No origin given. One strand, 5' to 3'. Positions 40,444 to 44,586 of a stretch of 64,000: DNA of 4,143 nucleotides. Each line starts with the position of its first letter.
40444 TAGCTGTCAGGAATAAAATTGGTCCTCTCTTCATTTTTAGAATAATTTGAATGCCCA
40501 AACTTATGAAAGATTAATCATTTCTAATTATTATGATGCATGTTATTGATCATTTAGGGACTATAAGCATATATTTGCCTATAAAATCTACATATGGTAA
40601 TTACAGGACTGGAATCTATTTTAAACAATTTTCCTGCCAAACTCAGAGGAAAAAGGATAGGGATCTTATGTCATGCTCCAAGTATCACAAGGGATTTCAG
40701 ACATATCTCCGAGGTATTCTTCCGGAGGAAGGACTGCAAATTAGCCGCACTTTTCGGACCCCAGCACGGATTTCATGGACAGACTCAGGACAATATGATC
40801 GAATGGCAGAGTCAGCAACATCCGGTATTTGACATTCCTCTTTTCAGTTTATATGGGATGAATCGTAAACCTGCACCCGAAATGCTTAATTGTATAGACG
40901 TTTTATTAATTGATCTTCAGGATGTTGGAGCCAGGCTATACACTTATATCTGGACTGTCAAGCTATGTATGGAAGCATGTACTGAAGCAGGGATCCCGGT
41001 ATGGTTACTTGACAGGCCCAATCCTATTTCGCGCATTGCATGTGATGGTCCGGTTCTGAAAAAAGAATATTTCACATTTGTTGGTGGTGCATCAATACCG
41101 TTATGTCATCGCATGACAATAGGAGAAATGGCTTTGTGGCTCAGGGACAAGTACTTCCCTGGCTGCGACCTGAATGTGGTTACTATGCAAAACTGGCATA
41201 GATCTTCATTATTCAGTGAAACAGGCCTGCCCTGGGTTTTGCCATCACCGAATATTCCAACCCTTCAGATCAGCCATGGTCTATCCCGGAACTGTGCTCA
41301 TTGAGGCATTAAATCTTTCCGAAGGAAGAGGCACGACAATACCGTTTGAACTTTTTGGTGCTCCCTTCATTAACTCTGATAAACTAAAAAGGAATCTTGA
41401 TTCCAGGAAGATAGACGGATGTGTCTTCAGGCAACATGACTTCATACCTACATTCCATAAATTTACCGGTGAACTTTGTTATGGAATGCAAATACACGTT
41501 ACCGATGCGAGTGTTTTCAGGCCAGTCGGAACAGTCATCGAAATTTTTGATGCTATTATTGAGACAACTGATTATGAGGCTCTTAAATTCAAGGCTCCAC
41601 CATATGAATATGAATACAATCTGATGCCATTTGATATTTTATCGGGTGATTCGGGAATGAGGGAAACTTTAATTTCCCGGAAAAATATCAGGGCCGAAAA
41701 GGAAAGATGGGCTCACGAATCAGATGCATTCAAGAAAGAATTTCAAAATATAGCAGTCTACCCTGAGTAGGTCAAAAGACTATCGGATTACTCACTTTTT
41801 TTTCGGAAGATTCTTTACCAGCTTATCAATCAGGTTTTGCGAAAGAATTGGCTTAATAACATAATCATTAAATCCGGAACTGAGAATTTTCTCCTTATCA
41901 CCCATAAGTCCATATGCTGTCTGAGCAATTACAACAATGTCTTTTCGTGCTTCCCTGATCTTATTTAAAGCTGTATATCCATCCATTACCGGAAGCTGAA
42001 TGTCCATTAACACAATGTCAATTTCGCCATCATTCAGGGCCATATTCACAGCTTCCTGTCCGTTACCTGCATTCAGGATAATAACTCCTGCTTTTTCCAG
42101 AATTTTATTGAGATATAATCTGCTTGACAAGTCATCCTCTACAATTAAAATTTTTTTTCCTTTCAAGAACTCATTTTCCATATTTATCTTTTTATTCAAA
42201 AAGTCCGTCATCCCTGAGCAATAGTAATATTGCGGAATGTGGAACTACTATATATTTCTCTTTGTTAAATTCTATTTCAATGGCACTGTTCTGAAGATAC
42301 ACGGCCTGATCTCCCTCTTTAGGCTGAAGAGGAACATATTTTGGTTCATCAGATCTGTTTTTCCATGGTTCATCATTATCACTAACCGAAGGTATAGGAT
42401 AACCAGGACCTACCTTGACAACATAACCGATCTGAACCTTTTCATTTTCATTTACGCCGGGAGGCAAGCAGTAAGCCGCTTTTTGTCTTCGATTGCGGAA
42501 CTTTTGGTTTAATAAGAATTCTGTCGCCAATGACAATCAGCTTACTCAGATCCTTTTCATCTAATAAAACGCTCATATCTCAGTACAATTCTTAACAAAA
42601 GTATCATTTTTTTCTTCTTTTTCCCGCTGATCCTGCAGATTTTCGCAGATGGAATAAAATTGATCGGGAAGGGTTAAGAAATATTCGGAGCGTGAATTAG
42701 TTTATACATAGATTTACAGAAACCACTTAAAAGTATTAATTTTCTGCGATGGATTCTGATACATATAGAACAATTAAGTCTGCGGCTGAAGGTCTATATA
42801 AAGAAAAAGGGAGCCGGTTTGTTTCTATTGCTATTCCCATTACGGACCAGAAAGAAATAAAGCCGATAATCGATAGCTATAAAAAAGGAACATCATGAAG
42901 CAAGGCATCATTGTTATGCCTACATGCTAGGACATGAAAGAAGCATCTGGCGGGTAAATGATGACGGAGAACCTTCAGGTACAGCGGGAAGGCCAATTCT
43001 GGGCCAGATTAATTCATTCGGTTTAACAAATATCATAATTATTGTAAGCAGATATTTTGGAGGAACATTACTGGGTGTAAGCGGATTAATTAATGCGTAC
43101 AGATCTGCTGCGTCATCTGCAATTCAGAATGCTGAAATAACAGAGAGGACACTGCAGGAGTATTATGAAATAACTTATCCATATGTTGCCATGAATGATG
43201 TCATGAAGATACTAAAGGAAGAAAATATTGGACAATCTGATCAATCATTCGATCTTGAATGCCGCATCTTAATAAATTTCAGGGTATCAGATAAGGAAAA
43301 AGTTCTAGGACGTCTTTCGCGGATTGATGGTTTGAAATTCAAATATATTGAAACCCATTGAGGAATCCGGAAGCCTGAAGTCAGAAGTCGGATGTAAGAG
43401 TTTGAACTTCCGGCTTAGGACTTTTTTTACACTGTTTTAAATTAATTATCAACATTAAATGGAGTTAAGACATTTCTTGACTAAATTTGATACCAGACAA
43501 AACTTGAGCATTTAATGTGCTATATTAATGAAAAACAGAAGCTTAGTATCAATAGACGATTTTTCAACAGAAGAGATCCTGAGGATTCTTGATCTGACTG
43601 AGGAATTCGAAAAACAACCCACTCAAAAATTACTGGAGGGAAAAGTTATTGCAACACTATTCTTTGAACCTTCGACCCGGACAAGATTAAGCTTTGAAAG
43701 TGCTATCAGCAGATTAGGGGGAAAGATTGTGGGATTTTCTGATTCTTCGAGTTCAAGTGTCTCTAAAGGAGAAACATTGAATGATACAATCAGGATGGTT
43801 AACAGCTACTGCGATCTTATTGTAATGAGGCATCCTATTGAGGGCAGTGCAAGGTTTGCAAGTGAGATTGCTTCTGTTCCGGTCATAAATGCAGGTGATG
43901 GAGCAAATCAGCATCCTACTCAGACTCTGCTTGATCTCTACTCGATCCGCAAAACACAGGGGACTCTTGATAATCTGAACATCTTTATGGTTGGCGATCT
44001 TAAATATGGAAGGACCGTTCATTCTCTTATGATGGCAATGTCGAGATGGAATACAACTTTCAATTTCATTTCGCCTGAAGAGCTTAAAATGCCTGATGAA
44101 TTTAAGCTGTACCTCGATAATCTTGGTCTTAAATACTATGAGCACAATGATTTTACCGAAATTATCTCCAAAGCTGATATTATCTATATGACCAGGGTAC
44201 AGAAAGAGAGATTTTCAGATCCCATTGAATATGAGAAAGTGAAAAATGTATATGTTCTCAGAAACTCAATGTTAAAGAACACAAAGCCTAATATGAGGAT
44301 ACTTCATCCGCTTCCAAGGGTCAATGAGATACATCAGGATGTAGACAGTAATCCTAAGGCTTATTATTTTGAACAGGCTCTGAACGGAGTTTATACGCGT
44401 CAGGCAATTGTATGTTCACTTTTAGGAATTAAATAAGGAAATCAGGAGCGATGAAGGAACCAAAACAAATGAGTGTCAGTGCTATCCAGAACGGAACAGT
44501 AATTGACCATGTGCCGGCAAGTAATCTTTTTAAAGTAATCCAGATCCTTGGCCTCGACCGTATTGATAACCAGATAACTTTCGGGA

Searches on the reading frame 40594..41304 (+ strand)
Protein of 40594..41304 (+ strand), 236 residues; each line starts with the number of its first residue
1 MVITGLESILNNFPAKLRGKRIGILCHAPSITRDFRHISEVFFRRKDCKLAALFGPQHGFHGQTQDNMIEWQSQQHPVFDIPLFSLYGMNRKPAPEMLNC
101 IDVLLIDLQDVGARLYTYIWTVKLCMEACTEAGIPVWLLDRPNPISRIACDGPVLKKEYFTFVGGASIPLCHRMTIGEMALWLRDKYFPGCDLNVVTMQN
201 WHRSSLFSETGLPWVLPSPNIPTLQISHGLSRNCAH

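Call 80: search_protein_families(library=pfam, proteins=[window:40594-41304:+], max_evalue=0.001)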
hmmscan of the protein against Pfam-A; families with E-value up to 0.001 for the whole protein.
window:40594-41304:+ (236 aa): 1 family
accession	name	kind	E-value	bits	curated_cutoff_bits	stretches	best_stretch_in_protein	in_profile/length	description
PF07075.17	NamZ_N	-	1.7e-74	250.1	26.9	1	22-225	1-203/203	Exo-beta-N-acetylmuramidase NamZ, N-terminal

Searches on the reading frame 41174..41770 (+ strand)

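Call 80: search_protein_families(library=pfam, proteins=[window:41174-41770:+], max_evalue=0.001)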
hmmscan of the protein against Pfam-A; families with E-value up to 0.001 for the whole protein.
window:41174-41770:+ (198 aa): 1 family
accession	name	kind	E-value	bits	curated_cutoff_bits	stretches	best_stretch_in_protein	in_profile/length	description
PF20732.2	NamZ_C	-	9.3e-43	147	25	1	35-196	1-152/152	Exo-beta-N-acetylmuramidase NamZ, C-terminal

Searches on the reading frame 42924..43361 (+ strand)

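Call 80: search_protein_families(library=pfam, proteins=[window:42924-43361:+], max_evalue=0.001)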
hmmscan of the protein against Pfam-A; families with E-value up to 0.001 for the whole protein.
window:42924-43361:+ (145 aa): 1 family
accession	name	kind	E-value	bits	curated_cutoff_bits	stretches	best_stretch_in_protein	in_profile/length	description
PF01205.25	UPF0029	-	2.3e-21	76.2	27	1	7-67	47-107/107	Uncharacterized protein family UPF0029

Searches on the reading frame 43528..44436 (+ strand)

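Call 80: search_protein_families(library=pfam, proteins=[window:43528-44436:+], max_evalue=0.001)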
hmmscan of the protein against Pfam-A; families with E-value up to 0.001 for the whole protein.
window:43528-44436:+ (302 aa): 2 families
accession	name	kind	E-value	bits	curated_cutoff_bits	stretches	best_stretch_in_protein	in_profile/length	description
PF02729.26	OTCace_N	-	7.9e-50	169.2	29.9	1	4-141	1-147/148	Aspartate/ornithine carbamoyltransferase, carbamoyl-P binding domain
PF00185.30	OTCace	-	4.6e-31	108.4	29.4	1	149-297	2-156/157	Aspartate/ornithine carbamoyltransferase, Asp/Orn binding domain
